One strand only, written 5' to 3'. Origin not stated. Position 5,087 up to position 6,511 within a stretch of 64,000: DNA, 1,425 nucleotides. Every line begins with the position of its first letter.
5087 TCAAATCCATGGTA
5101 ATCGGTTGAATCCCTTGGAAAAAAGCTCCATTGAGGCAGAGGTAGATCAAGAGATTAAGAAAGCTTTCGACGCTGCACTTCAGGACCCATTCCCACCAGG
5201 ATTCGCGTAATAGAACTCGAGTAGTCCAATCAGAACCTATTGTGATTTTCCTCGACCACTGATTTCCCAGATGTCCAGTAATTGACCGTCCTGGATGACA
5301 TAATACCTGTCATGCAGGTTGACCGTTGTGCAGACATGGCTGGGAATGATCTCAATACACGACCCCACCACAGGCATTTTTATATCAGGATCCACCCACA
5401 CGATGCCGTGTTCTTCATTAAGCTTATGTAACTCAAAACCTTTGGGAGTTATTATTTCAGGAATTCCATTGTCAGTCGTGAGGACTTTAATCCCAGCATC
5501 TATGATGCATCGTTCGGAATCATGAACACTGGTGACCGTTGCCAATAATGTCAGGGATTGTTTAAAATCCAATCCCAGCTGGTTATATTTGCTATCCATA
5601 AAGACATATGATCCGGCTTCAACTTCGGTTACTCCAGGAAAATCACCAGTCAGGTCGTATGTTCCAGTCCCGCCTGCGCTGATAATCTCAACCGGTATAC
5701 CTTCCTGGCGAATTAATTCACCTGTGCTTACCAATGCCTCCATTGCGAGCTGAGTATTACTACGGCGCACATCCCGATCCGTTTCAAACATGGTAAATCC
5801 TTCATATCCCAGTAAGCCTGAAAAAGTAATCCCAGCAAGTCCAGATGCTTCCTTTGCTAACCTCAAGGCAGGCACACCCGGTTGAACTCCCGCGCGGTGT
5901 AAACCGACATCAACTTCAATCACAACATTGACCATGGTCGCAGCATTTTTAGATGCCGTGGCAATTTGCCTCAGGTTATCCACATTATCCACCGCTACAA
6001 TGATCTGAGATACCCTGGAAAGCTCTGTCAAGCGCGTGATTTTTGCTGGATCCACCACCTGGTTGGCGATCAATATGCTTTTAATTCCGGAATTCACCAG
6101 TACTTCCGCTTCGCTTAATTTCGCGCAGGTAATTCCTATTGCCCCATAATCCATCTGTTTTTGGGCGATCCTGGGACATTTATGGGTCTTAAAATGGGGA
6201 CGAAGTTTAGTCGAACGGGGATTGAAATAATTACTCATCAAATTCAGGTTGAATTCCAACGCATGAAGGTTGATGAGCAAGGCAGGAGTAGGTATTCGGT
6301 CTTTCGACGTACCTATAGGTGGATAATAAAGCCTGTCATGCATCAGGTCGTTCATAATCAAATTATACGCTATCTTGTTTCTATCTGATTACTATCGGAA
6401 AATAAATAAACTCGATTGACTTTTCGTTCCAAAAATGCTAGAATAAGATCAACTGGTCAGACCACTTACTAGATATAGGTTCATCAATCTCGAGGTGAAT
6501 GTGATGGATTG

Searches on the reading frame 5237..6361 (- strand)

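Call 71: search_protein_families(library=pfam, proteins=[window:5237-6361:-], max_evalue=0.00001)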
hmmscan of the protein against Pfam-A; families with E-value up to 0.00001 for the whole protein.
window:5237-6361:- (374 aa): 2 families
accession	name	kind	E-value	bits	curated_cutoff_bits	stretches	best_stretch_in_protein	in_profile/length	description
PF01168.26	Ala_racemase_N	-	4.5e-24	85.8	24.1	1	30-257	1-219/220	Alanine racemase, N-terminal domain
PF14031.13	D-ser_dehydrat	-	6.1e-22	78.5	22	1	269-356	1-97/97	Putative serine dehydratase domain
